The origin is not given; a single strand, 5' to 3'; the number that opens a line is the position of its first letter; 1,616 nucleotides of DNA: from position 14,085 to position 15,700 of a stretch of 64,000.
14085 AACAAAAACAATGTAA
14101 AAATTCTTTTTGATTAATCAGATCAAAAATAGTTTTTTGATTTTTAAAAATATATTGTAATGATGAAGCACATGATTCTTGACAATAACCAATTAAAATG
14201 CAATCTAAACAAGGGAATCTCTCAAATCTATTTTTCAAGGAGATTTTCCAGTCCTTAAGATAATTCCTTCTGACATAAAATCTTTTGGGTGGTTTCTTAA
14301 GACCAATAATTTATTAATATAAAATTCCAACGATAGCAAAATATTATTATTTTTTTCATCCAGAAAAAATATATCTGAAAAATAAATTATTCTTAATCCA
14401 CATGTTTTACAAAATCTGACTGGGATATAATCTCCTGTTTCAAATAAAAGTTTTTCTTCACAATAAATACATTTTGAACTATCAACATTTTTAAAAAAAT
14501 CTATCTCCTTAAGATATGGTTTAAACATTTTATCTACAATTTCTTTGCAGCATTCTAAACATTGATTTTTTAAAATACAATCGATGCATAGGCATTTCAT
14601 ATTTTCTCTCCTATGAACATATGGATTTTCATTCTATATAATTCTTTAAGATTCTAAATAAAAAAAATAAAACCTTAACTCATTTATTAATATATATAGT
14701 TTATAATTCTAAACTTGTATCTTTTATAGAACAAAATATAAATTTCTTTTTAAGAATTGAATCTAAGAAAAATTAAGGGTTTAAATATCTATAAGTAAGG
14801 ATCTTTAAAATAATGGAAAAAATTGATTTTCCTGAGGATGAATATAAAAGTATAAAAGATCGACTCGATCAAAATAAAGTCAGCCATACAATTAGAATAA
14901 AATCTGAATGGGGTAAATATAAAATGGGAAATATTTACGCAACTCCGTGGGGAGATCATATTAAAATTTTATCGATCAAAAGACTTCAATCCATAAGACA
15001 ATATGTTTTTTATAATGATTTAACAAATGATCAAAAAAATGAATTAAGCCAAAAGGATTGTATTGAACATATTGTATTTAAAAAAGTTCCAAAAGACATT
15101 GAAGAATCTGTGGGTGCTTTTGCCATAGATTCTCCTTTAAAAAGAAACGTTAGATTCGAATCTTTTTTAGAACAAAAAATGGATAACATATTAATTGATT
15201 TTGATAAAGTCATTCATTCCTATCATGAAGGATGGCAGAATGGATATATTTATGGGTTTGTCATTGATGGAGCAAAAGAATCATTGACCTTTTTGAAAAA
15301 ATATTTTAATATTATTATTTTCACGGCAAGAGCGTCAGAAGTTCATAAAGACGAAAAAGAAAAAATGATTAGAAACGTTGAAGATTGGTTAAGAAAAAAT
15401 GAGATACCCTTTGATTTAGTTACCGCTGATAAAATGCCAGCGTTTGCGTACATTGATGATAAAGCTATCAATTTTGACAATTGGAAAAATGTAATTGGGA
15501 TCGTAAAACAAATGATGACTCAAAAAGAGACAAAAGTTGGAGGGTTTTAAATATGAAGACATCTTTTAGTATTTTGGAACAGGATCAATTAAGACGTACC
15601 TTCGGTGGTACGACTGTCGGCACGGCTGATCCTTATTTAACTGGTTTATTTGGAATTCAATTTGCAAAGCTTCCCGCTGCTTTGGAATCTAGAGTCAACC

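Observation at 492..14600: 14-kb operon-like array of 31 divergent Cys-rich paralogs, a phage gene-family accordion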

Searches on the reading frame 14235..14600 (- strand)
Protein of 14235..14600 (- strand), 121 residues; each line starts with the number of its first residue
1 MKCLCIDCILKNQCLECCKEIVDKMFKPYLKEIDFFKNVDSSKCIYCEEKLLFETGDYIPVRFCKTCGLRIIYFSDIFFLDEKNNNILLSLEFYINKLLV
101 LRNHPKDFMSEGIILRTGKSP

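Call 4: search_protein_families(library=pfam, proteins=[window:14235-14600:-], max_evalue=1)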
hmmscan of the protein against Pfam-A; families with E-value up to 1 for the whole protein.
window:14235-14600:- (121 aa): 1 family
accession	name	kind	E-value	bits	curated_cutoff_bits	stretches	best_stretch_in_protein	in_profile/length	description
PF03604.18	Zn_ribbon_RPAB4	-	0.0025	17.9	24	1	44-73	3-29/32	DNA directed RNA polymerase, 7 kDa subunit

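Call 5: search_protein_families(library=phrogs, proteins=[window:14235-14600:-], max_evalue=0.01)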
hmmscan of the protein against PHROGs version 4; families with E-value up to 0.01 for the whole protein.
window:14235-14600:- (121 aa): 0 families

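Call 16: find_homologous_proteins(query=A1, max_evalue=0.001)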
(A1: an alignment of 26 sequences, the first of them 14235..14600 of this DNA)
Query A1 (26 sequences) (121 aa, profile of the alignment): 5 proteins with E <= 0.001 among 465 candidates.
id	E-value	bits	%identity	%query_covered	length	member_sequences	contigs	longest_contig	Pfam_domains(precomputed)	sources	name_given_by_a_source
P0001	4.8e-14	70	100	100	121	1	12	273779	-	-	-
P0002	7.2e-13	67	23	44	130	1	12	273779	-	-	-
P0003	3.2e-10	58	29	42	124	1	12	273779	-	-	-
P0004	2.9e-8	52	22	60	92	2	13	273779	-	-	-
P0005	1.1e-7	50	33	17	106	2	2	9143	-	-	-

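Call 19: find_encoding_contigs(protein=P0001, flank=10000, max_places=10)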
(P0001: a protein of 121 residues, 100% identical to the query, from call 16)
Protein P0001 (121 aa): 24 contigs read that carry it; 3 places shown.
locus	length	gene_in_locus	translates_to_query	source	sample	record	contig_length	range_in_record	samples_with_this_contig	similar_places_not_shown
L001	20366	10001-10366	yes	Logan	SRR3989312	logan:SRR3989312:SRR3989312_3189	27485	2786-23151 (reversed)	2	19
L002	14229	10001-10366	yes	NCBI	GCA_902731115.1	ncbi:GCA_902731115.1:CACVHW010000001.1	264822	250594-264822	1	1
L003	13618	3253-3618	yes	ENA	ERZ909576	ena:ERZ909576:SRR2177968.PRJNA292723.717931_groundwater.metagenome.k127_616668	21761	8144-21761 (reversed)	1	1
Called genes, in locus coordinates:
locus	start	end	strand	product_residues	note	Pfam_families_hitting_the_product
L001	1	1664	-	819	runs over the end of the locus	-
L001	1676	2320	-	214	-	-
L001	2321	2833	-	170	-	-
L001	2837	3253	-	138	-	PF04965:GPW_gp25 (weak)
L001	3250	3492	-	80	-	-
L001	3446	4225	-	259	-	PF12322:T4_baseplate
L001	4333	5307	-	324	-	-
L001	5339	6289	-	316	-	-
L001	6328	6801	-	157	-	-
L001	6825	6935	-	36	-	-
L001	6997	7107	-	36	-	-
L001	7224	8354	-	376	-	-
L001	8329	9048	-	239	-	-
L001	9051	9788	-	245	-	-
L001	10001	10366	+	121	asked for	-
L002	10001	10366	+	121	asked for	-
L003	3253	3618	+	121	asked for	-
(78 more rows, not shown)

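Call 20: search_protein_representatives(alignment_id=A1)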
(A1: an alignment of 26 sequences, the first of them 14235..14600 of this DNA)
Query: 26 sequences, 125 profile positions. Proteins with E-value up to 0.001 (for the whole library): 61; up to 1e-10: 17; up to 1e-30: 0. The best 61 are listed.
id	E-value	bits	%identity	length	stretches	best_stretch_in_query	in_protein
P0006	1.3e-19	86.6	-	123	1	7-122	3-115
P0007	2.4e-17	79.3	-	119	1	7-112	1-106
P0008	1.4e-16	76.9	-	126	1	2-120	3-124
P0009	8.0e-16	74.4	-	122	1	1-119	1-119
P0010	4.5e-15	72.0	-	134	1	7-122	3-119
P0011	7.3e-15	71.3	-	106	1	7-112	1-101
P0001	1.5e-14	70.3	-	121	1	6-115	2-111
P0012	1.8e-14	70.0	-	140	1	6-111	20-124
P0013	8.9e-14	67.8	-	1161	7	38-95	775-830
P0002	2.3e-13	66.5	-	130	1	7-122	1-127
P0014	2.7e-13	66.3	-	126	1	6-109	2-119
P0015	9.6e-13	64.5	-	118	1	6-112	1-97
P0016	5.2e-12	62.1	-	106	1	6-95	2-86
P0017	7.5e-12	61.6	-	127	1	6-109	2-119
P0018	2.0e-11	60.3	-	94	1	2-87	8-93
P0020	3.7e-10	56.1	-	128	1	7-110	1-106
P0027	1.5e-06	44.4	-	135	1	6-104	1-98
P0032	2.7e-05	40.4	-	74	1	1-68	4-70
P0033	2.9e-05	40.3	-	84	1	1-70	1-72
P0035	6.8e-05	39.1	-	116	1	5-80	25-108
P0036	7.8e-05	38.9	-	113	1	5-72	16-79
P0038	8.9e-05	38.7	-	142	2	4-68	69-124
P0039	9.9e-05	38.6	-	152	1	4-79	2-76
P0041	1.7e-04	37.9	-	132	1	6-108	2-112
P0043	2.3e-04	37.4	-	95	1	3-91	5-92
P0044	2.4e-04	37.4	-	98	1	3-69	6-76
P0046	3.0e-04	37.1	-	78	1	1-77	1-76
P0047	3.1e-04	37.0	-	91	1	1-84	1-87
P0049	3.7e-04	36.8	-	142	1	5-101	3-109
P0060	7.7e-04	35.7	-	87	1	5-77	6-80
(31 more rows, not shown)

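Call 22: search_protein_families(library=phrogs, proteins=[P0020, P0027, P0032, P0033, P0035, P0039, P0041, P0046, P0047, P0060], max_evalue=0.1)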
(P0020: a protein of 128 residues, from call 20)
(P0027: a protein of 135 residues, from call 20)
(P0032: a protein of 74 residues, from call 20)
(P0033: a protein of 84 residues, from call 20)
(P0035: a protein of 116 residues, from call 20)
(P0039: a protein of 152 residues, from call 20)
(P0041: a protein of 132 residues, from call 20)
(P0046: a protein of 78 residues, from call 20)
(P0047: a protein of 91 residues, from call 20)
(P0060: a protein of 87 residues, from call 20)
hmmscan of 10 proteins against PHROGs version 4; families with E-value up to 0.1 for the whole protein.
P0020 (128 aa): 1 family
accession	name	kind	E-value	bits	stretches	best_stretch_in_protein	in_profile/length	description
phrog_36744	-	unknown function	0.0071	15.9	1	45-95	206-256/613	-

P0027 (135 aa): 0 families

P0032 (74 aa): 1 family
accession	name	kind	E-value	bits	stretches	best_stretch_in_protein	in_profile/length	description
phrog_12891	-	unknown function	0.064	14.6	1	32-59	11-38/65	-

P0033 (84 aa): 1 family
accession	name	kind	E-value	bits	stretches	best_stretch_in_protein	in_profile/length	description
phrog_29460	-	unknown function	0.067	14.4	0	17-47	12-42/91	-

P0035 (116 aa): 3 families
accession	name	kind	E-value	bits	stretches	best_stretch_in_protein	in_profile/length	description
phrog_32948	-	unknown function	0.0012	19.9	1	29-100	28-100/124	-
phrog_10675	-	unknown function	0.042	15.1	1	66-102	5-44/98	-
phrog_7314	-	unknown function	0.098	13.8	0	40-83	18-61/134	-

P0039 (152 aa): 0 families

P0041 (132 aa): 2 families
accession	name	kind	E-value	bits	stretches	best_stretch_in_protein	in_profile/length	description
phrog_6417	-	other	0.023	15.6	1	38-78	9-44/68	translational regulator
phrog_37790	-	unknown function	0.037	15.1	1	34-77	15-58/137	-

P0046 (78 aa): 1 family
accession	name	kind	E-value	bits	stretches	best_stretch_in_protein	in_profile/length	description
phrog_19749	-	unknown function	0.064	14.8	1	14-65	22-76/82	-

P0047 (91 aa): 6 families
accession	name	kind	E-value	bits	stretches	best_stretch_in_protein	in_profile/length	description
phrog_10675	-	unknown function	0.0074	17.5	1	40-78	5-45/98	-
phrog_36973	-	unknown function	0.013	16.1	1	41-70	6-35/53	-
phrog_1474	-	unknown function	0.017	16.3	1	27-77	48-94/99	unknown function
phrog_5584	-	unknown function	0.062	14.6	1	29-71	7-47/60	-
phrog_1076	-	transcription regulation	0.063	13.6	1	27-73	83-126/339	FmdB-like transcriptional regulator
phrog_8828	-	DNA, RNA and nucleotide metabolism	0.066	14.1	1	29-72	19-63/205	HNH endonuclease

P0060 (87 aa): 1 family
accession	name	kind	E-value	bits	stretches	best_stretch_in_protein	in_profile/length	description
phrog_54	-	other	0.018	16.3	1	44-80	33-70/75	DksA-like zinc-finger protein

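Call 23: search_protein_families(library=pfam, proteins=[P0020, P0027, P0032, P0033, P0035, P0039, P0041, P0046, P0047, P0060], max_evalue=0.1)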
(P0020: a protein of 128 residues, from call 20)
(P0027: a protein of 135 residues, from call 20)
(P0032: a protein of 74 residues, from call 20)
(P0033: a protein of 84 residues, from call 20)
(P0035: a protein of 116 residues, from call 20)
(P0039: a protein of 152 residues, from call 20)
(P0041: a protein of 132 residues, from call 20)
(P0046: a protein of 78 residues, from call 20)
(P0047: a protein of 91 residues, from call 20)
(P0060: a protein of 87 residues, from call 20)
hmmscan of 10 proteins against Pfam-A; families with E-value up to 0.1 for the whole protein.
P0020 (128 aa): 1 family
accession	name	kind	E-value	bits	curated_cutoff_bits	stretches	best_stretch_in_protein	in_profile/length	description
PF22191.2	IBR_1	-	0.0055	17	27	1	37-67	1-31/47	IBR domain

P0027 (135 aa): 1 family
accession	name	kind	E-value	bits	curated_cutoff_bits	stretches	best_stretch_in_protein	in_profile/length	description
PF18551.6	TackOD1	-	0.044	13.8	32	1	32-66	122-156/188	Thaumarchaeal output domain 1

P0032 (74 aa): 1 family
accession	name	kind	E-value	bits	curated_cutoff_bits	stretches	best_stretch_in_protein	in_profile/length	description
PF13842.12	zf-Tnp_2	-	0.066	14.2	24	0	6-27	35-56/60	DDE_Tnp_1-like zinc finger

P0033 (84 aa): 3 families
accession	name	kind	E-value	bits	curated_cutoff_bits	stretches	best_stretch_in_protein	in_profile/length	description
PF24100.1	DUF7381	-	0.0086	16.9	27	1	14-75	54-113/121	Domain of unknown function (DUF7381)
PF21408.2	MTR4-like_stalk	-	0.037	14.7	24.2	1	22-43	33-55/64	Exosome RNA helicase MTR4-like, stalk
PF13842.12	zf-Tnp_2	-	0.086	13.8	24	0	6-25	38-57/60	DDE_Tnp_1-like zinc finger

P0035 (116 aa): 6 families
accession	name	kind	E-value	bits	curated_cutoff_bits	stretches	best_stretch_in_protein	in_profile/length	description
PF04438.22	zf-HIT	-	0.0036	17.5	24.7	0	23-42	10-28/30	HIT zinc finger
PF08271.17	Zn_Ribbon_TF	-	0.0048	16.8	29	0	68-83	2-16/43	TFIIB zinc-binding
PF01485.27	IBR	-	0.0086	16.6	24.3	1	53-99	5-51/65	IBR domain, a half RING-finger domain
PF09723.15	Zn_ribbon_8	-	0.023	15.1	34.4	0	87-99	3-15/41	Zinc ribbon domain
PF14354.12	Lar_restr_allev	-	0.025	15.2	28.6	1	67-97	4-33/58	Restriction alleviation protein Lar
PF01753.24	zf-MYND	-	0.095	13.2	22.7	0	24-43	9-28/39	MYND finger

P0039 (152 aa): 1 family
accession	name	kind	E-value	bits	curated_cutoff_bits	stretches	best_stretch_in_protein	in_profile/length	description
PF03107.22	C1_2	-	0.039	14.7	26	1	36-68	16-43/48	C1 domain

P0041 (132 aa): 1 family
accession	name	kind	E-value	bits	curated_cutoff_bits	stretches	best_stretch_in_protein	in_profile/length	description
PF06750.18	A24_N_bact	-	0.0015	19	23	1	33-74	24-65/84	Bacterial Peptidase A24 N-terminal domain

P0046 (78 aa): 1 family
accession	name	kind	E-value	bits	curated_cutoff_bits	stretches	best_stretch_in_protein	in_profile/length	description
PF24042.1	DUF7351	-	0.031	14.5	31.2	1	43-69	4-30/177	Domain of unknown function (DUF7351)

P0047 (91 aa): 3 families
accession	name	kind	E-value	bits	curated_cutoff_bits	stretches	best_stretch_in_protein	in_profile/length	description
PF12760.12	Zn_ribbon_IS1595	-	0.0069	16.8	25.4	1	42-72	20-45/46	Transposase zinc-ribbon domain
PF16919.11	PknG_rubred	-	0.01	16.2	28.5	1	40-77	36-71/74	Protein kinase G rubredoxin domain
PF05129.18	Zn_ribbon_Elf1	-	0.011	16.2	29.8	1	30-76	12-58/79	Transcription elongation factor Elf1 like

P0060 (87 aa): 2 families
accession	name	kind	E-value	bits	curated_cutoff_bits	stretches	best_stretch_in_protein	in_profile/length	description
PF01412.23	ArfGap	-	0.005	17.4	28.7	1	39-84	8-53/117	Putative GTPase activating protein for Arf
PF23137.1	HVO_0758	-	0.068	13.4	27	1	44-75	20-53/55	HVO_0758 mu-protein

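Call 27: find_encoding_contigs(protein=P0020, flank=10000, max_places=4)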
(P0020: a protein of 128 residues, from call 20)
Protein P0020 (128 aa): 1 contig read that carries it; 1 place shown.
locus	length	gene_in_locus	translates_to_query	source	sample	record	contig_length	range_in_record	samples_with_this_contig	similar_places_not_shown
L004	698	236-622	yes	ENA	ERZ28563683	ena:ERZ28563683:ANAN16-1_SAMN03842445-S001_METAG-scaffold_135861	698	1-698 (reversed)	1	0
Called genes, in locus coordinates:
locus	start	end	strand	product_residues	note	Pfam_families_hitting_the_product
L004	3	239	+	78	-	?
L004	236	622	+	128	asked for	-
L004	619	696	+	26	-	?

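Call 28: find_encoding_contigs(protein=P0027, flank=10000, max_places=4)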
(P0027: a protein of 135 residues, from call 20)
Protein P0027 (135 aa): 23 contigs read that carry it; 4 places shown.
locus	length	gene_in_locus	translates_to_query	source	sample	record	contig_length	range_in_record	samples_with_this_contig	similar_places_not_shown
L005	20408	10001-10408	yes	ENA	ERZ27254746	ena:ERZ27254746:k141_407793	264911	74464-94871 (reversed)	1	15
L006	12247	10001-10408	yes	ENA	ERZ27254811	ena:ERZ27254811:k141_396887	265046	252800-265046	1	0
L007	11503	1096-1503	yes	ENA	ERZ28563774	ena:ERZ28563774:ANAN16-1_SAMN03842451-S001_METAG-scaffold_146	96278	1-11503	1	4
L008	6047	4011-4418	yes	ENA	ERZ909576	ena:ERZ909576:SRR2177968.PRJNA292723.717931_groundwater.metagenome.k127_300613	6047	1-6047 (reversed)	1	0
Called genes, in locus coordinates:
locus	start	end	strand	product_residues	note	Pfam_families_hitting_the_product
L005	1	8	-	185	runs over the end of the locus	PF27183:Phage_YomQ_N (faint), PF28596:Caudo_TAP_N (weak)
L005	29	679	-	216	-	PF07484:Collar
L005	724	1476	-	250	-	-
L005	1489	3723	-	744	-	-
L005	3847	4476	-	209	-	-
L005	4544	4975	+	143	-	PF00156:Pribosyltran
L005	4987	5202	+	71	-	-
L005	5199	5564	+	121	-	-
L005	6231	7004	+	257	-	-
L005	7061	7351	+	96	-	-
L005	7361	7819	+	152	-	-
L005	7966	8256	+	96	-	-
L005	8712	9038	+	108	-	-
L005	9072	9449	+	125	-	-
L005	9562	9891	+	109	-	-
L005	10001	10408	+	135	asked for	-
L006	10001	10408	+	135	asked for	-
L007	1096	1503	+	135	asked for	-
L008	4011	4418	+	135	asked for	-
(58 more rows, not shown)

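Call 29: find_encoding_contigs(protein=P0041, flank=8000, max_places=3)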
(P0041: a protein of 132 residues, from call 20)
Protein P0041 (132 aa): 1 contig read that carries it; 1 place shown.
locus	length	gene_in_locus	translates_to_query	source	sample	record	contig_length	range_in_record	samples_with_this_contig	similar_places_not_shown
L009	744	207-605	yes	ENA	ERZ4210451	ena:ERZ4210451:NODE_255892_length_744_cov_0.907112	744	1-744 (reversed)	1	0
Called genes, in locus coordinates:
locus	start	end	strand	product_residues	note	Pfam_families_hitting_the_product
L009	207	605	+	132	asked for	-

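Call 30: find_encoding_contigs(protein=P0047, flank=8000, max_places=3)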
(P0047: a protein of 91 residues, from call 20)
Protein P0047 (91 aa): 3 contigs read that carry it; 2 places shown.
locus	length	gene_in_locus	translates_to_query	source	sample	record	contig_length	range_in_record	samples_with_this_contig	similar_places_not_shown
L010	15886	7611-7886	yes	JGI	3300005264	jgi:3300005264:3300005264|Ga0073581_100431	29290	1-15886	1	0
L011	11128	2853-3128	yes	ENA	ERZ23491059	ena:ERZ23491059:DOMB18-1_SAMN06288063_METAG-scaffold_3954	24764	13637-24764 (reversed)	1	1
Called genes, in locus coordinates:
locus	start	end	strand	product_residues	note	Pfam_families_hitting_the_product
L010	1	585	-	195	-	?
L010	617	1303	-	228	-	PF01380:SIS (faint), PF13580:SIS_2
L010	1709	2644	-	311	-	-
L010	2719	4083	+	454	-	PF05970:PIF1 (faint), PF01443:Viral_helicase1 (faint), PF13245:AAA_19, PF13604:AAA_30, PF18335:SH3_13 (weak), PF13538:UvrD_C_2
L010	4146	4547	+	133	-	-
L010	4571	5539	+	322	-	PF05496:RuvB_N (faint), PF07728:AAA_5 (faint), PF00004:AAA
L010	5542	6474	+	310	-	PF07460:NUMOD3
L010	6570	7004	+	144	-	-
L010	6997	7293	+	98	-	-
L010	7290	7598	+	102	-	-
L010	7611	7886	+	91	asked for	-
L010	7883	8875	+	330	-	-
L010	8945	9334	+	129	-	-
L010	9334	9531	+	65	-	-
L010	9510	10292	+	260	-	-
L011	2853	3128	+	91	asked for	-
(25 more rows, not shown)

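Call 31: find_encoding_contigs(protein=P0033, flank=8000, max_places=3)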
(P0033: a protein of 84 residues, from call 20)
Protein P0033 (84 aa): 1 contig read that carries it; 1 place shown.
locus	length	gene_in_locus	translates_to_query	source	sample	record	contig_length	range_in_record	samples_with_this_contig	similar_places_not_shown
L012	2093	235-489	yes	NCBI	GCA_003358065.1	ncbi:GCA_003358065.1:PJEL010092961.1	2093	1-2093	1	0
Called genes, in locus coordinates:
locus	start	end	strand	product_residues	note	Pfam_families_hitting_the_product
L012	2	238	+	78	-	?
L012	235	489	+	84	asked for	-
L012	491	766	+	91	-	-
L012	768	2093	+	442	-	?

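Call 47: list_cluster_members(proteins=[P0032, P0033, P0035, P0036, P0039, P0043, P0044, P0046, P0049, P0038])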
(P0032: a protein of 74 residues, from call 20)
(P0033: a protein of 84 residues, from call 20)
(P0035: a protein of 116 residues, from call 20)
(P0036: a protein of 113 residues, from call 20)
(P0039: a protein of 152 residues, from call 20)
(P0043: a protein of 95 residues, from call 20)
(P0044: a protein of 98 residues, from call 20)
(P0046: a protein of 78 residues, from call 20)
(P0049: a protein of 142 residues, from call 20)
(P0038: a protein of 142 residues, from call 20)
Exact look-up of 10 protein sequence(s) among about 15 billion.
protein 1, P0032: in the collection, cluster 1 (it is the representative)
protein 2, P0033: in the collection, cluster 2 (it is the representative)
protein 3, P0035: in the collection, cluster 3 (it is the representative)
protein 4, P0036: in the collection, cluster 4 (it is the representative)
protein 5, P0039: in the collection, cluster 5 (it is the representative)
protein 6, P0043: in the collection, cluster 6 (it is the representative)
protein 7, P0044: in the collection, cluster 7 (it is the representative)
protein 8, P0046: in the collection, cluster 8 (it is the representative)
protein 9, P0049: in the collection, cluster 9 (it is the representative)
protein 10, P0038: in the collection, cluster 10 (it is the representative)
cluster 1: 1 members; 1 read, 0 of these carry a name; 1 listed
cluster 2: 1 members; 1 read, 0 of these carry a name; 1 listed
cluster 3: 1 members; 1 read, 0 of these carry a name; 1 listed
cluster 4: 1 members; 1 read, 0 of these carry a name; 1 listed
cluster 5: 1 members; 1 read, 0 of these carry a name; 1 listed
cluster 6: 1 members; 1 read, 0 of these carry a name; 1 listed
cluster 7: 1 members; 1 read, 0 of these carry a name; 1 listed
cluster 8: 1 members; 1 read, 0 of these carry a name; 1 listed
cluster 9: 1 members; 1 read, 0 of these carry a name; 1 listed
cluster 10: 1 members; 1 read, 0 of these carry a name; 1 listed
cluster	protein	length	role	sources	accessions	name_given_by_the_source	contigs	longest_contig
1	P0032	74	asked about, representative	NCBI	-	-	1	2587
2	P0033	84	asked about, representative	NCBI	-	-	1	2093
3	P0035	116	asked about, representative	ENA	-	-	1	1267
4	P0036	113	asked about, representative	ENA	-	-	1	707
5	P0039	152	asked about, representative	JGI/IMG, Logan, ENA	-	-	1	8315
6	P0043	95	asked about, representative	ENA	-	-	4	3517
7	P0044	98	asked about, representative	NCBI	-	-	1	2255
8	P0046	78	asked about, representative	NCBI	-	-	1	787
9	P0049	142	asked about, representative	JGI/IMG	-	-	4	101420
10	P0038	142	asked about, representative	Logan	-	-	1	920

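Call 48: find_encoding_contigs(protein=P0049, flank=10000, max_places=2)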
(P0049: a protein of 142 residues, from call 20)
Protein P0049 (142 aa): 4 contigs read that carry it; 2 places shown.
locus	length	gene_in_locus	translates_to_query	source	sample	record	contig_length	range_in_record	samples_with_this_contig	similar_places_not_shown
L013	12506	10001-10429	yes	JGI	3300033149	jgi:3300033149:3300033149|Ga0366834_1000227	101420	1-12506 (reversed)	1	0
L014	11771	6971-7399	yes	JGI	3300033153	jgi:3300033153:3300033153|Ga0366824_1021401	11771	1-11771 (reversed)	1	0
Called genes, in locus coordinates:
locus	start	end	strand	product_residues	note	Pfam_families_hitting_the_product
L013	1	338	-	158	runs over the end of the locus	-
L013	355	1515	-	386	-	-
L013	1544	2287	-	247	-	-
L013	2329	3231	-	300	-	PF01435:Peptidase_M48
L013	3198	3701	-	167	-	-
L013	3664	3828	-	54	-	-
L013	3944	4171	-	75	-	-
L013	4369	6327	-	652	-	PF04984:Phage_sheath_1, PF17482:Phage_sheath_1C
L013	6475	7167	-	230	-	-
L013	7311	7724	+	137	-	-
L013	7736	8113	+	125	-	-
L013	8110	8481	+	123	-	-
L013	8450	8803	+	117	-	-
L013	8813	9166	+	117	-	-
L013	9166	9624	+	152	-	-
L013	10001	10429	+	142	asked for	-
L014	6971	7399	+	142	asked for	-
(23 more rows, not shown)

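Call 49: find_encoding_contigs(protein=P0039, flank=8000, max_places=2)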
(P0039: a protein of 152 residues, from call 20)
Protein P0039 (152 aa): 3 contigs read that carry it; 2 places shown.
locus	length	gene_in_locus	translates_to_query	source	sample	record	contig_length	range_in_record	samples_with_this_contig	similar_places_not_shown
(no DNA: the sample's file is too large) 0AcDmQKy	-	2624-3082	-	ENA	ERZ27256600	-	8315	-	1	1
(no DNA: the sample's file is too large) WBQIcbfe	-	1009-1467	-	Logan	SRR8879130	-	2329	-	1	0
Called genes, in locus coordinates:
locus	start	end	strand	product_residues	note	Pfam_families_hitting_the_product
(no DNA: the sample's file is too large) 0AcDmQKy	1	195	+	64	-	?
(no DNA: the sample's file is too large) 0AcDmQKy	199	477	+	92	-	-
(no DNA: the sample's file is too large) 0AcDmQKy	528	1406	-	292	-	-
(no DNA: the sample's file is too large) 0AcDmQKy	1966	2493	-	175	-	PF01467:CTP_transf_like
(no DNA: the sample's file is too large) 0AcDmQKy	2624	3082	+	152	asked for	-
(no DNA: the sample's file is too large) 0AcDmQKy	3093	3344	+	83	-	-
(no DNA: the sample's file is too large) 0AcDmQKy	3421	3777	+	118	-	-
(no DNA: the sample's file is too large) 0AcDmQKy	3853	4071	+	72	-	-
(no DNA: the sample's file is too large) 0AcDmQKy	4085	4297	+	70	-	-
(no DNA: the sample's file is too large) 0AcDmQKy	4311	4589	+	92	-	-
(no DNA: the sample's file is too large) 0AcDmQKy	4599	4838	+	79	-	-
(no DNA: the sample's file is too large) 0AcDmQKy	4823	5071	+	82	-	-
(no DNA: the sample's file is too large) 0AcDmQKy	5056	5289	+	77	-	-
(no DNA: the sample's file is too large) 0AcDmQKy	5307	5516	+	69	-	-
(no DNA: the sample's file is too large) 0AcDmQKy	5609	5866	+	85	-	-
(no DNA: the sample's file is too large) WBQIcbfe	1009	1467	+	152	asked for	-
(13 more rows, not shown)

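Call 58: search_protein_families(library=ncbifam, alignment_id=A1, max_evalue=0.01)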
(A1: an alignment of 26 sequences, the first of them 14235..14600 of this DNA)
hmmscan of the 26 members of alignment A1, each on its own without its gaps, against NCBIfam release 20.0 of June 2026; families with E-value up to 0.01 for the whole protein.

A. member 1, window:14235-14600:- (121 aa): 0 families

B. families by the number of members that match (of 26 scanned): 2 families
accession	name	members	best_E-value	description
TIGR01971.1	NuoI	1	0.0042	NADH-quinone oxidoreductase, chain I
NF001387.0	PRK00279.2-5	1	0.0062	adenylate kinase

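Call 63: find_homologous_proteins(query=A3, max_evalue=0.001)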
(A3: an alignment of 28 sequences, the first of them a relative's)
Query A3 (28 sequences) (142 aa, profile of the alignment): 5 proteins with E <= 0.001 among 147 candidates.
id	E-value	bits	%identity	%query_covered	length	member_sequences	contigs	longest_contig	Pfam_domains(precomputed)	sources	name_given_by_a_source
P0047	3.5e-14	70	30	30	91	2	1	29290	-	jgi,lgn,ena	-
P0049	2.0e-12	65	100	100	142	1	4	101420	-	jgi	-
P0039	2.2e-12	65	33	30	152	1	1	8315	-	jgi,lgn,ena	-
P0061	3.5e-8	51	43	10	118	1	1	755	-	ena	-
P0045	5.2e-8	51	47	12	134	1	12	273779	-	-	-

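Call 98: search_dna_similar(query=P0047, collection=phages, mode=protein, max_evalue=0.1, max_rows=15)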
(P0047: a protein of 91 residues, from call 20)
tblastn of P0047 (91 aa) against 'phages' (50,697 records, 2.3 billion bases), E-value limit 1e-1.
No match.

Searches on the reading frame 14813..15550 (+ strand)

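Call 57: search_protein_families(library=pfam, proteins=[window:14813-15550:+], max_evalue=0.01)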
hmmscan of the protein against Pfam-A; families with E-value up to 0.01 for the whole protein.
window:14813-15550:+ (245 aa): 1 family
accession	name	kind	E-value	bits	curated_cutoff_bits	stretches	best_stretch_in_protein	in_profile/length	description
PF11561.13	Saw1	-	0.002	18.2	20.5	1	5-82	103-181/247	Single strand annealing-weakened 1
